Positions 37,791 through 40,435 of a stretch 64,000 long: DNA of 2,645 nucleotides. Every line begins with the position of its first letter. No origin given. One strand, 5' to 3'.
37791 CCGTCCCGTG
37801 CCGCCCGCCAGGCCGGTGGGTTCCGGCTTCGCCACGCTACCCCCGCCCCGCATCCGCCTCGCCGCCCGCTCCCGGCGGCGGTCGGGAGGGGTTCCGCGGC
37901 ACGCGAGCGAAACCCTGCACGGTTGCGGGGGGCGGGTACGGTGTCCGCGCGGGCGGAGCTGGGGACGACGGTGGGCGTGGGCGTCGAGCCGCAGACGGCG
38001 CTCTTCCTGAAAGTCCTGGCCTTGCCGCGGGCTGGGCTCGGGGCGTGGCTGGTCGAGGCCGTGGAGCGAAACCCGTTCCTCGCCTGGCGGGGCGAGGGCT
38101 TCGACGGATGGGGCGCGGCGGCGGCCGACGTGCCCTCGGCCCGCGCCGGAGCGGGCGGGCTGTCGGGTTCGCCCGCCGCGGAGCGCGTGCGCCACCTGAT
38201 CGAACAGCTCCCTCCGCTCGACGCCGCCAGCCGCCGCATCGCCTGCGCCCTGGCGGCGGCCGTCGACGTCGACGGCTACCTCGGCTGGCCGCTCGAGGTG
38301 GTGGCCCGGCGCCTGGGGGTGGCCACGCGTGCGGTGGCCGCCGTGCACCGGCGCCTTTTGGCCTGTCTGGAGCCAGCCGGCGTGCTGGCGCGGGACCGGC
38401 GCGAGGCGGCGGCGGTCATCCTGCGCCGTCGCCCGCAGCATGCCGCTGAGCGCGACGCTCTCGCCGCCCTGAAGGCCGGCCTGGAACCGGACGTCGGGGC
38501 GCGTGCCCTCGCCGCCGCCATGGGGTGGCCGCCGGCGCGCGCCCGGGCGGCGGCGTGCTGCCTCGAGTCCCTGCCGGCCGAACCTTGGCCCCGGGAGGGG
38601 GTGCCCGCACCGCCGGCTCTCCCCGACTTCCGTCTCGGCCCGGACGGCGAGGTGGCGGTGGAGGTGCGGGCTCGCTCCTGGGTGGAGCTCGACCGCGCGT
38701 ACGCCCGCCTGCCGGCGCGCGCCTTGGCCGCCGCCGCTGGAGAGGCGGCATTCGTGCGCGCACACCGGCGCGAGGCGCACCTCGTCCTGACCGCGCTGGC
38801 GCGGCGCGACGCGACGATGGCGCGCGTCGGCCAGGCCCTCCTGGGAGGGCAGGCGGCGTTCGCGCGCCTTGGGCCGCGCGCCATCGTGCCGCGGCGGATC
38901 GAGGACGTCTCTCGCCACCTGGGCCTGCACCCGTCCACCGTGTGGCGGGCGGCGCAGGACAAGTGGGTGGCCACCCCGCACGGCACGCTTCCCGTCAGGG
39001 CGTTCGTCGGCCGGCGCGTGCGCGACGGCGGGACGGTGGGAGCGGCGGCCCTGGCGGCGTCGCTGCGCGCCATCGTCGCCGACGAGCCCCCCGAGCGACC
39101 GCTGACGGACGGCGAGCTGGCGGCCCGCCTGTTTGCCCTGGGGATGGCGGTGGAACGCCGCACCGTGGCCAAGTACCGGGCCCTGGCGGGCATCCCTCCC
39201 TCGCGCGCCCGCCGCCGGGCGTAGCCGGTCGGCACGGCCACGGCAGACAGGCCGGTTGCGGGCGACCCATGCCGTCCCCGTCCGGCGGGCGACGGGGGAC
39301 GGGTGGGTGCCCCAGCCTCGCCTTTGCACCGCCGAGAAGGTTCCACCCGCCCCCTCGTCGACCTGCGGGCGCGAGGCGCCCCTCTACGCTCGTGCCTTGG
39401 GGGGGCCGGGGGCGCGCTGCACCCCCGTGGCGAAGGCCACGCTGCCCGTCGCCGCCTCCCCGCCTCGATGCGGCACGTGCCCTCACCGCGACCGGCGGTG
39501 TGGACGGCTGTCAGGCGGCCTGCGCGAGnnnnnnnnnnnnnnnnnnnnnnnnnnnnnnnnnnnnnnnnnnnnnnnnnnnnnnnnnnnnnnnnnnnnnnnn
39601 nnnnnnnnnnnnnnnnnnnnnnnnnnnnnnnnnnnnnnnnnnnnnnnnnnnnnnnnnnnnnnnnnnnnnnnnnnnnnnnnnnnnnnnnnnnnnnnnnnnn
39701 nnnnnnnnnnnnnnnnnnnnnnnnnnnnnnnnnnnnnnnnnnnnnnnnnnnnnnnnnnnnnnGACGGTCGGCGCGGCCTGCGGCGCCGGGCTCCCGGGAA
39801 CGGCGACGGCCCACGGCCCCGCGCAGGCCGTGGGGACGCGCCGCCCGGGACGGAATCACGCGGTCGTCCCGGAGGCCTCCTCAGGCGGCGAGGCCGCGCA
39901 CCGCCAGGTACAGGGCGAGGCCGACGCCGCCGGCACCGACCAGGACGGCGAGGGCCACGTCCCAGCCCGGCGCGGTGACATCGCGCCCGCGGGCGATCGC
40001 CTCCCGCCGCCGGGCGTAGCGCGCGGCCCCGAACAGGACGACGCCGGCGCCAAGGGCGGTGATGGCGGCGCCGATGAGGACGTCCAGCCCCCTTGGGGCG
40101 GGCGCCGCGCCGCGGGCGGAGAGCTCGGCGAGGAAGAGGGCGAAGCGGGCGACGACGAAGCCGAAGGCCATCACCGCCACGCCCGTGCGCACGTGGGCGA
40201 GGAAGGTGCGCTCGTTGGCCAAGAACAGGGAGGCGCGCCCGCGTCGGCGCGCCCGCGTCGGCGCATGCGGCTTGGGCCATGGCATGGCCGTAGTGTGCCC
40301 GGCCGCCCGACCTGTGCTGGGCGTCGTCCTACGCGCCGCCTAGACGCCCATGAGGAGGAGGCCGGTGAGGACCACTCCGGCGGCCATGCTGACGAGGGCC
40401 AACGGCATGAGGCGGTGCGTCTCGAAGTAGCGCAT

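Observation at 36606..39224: Self-contained sigma-54 cassette: divergent rpoN-like gene and a PAS-AAA+ activator with no DNA-binding domain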

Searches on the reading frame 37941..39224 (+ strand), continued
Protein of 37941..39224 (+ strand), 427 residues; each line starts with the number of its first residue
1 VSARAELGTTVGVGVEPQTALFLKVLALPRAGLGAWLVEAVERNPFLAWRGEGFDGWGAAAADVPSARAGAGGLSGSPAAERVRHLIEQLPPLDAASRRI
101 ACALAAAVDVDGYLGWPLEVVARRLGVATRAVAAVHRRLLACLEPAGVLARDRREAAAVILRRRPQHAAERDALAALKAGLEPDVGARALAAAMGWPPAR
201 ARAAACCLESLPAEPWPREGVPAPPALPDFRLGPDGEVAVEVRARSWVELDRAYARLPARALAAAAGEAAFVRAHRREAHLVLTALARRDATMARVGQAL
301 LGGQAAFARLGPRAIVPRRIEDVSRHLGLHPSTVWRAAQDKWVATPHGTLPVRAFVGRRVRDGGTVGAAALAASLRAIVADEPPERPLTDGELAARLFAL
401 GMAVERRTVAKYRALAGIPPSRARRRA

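Call 53: search_solved_structures(query=window:37941-39224:+, max_evalue=0.001, show_alignments=2)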
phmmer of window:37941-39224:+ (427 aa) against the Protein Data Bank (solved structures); distinct sequences matched with E-value up to 0.001: 23.
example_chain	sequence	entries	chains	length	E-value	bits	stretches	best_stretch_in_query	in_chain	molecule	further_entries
9mse_M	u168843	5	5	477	2.4e-30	109.3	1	89-426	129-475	RNA polymerase sigma-54 factor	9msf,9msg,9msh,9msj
8f1i_M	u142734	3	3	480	2.5e-30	109.3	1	89-426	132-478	RNA polymerase sigma-54 factor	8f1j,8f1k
9q91_M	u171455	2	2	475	4.8e-30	108.4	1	89-426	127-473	RNA polymerase sigma-54 factor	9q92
7qv9_M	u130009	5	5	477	5.3e-30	108.2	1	89-426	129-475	RNA polymerase sigma-54 factor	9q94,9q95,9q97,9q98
5ui8_M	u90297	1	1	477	5.9e-30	108.1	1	89-426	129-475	RNA polymerase sigma-54 factor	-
9q90_M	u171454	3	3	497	6.1e-30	108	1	89-426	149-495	RNA polymerase sigma-54 factor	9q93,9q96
7qxi_M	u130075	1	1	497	6.2e-30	108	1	89-426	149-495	RNA polymerase sigma-54 factor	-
7qwp_M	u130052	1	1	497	6.2e-30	108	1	89-426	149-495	RNA polymerase sigma-54 factor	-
5nwt_M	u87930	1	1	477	7.4e-30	107.8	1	89-426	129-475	RNA polymerase sigma-54 factor,RNA polymerase sigma-54 factor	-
8re4_M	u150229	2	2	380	1.3e-27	100.4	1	89-422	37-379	RNA polymerase sigma-54 factor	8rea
8reb_M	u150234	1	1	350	7e-24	88.1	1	275-422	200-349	RNA polymerase sigma-54 factor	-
8rec_M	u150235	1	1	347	3.2e-23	85.9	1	280-422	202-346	RNA polymerase sigma-54 factor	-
8red_M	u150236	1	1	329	4.3e-23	85.5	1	285-422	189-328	RNA polymerase sigma-54 factor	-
8ree_M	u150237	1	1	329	4.5e-23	85.4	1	285-422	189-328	RNA polymerase sigma-54 factor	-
6gfw_M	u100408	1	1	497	4.8e-23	85.3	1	252-426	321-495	RNA polymerase sigma-54 factor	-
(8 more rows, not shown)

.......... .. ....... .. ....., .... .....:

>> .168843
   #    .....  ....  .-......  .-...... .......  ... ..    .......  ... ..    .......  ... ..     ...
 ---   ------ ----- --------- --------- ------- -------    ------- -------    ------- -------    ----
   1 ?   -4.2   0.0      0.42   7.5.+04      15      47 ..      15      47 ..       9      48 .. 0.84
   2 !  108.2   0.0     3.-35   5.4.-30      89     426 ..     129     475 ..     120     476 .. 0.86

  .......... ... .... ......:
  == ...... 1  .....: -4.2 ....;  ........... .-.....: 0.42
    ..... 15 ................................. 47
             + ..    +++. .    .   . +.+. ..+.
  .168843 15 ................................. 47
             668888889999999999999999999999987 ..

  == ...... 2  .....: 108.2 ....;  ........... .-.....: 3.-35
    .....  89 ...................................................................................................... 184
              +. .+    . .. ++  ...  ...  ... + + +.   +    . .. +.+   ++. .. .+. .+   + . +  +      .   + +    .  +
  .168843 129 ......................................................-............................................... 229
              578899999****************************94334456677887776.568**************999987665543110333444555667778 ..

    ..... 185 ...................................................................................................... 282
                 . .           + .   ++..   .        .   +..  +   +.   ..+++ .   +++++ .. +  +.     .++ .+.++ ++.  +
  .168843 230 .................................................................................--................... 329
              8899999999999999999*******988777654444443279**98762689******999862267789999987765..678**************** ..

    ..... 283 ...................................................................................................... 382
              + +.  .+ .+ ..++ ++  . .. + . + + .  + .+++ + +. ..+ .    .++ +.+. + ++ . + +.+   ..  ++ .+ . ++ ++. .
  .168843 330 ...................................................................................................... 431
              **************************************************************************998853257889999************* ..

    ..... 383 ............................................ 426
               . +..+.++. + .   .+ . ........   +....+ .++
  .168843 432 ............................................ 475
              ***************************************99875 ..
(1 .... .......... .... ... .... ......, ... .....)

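Call 62: find_encoding_contigs(protein=P0024, flank=7000, max_places=3)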
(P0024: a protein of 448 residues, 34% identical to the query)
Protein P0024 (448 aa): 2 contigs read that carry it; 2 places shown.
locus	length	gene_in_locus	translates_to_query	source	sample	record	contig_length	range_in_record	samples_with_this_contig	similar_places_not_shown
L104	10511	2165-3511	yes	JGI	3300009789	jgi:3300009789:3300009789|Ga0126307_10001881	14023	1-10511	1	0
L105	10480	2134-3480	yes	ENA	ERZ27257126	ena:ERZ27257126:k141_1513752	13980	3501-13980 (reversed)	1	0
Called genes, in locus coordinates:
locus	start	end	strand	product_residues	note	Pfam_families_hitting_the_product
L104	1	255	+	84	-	?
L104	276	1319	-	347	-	PF01510:Amidase_2, PF25275:Golvesin_C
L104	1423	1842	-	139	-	PF00196:GerE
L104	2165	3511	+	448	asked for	PF00309:Sigma54_AID (weak), PF04963:Sigma54_CBD, PF04552:Sigma54_DBD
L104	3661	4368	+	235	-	-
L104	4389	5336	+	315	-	-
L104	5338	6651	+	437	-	-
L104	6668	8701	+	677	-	-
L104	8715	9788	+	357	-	PF00155:Aminotran_1_2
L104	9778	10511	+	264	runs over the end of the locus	PF04909:Amidohydro_2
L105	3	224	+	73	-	?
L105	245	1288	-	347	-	PF01510:Amidase_2, PF25275:Golvesin_C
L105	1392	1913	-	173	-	PF00196:GerE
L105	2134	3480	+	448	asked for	PF00309:Sigma54_AID (weak), PF04963:Sigma54_CBD, PF04552:Sigma54_DBD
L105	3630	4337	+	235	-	-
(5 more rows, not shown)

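Call 63: find_encoding_contigs(protein=P0003, flank=7000, max_places=3)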
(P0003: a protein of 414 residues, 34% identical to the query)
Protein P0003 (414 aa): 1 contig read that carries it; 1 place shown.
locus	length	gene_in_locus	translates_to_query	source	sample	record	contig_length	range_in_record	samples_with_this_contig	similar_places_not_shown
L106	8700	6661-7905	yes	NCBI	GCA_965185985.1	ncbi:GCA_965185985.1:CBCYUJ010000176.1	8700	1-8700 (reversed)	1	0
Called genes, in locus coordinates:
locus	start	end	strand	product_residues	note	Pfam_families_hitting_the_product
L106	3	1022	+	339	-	?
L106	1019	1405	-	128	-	-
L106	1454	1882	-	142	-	PF04073:tRNA_edit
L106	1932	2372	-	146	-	PF02311:AraC_binding (weak), PF07883:Cupin_2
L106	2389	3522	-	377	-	PF08240:ADH_N, PF00107:ADH_zinc_N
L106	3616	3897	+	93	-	PF11720:Inhibitor_I78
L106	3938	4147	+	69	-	PF11720:Inhibitor_I78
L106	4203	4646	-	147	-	PF01322:Cytochrom_C_2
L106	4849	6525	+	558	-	PF00817:IMS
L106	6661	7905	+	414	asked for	PF00309:Sigma54_AID, PF04963:Sigma54_CBD, PF04552:Sigma54_DBD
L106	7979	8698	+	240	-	?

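Call 92: predict_structure(alignment_id=A9)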
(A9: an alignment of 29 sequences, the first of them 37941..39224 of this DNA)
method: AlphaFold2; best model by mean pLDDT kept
length: 427 residues; sequences in the alignment: 29
mean_pLDDT: 83.3   pTM: 0.57
mean pLDDT of the five models: 83.3, 83.0, 81.0, 80.7, 79.2
residues with pLDDT >= 90: 223; 70-90: 135; 50-70: 27; < 50: 42
segments of 3 or more residues with pLDDT < 50: 1-12, 53-77, 220-224
pLDDT, mean of each block of 10 residues (from residue 1): 36 73 92 86 89 48 32 42 78 89 90 93 95 97 92 96 92 97 95 97 93 75 64 83 78 73 67 90 94 95 87 88 96 93 85 88 80 91 94 93 90 90 91
secondary structure, 60 per line:
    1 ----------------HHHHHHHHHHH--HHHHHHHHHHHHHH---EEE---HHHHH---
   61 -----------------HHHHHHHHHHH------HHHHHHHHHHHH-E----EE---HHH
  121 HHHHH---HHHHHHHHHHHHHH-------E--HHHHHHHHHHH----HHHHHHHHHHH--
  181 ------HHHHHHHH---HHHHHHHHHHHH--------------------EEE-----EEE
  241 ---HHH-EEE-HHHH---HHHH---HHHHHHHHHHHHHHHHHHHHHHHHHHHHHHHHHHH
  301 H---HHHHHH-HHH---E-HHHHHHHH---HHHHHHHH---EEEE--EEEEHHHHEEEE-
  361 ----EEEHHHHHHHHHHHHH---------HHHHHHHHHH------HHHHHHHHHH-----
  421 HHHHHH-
elements in order: H17-27 H30-43 E47-49 H53-57 H78-88 H95-106 H118-125 H129-142 H153-163 H168-178 H187-194 H198-209 E230-232 E238-240 E248-250 H252-255 H259-262 H266-301 H305-310 H320-327 H331-338 E342-345 E348-351 H352-355 E356-359 E365-367 H368-380 H390-399 H406-415 H421-426

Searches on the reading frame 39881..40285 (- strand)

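Call 55: search_protein_families(library=pfam, proteins=[window:39881-40285:-], max_evalue=0.01)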
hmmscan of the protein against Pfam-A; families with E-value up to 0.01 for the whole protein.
window:39881-40285:- (134 aa): 1 family
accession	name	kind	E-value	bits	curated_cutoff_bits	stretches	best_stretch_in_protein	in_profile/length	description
PF02656.20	DUF202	-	1e-13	52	23.4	1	21-95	3-67/68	Domain of unknown function (DUF202)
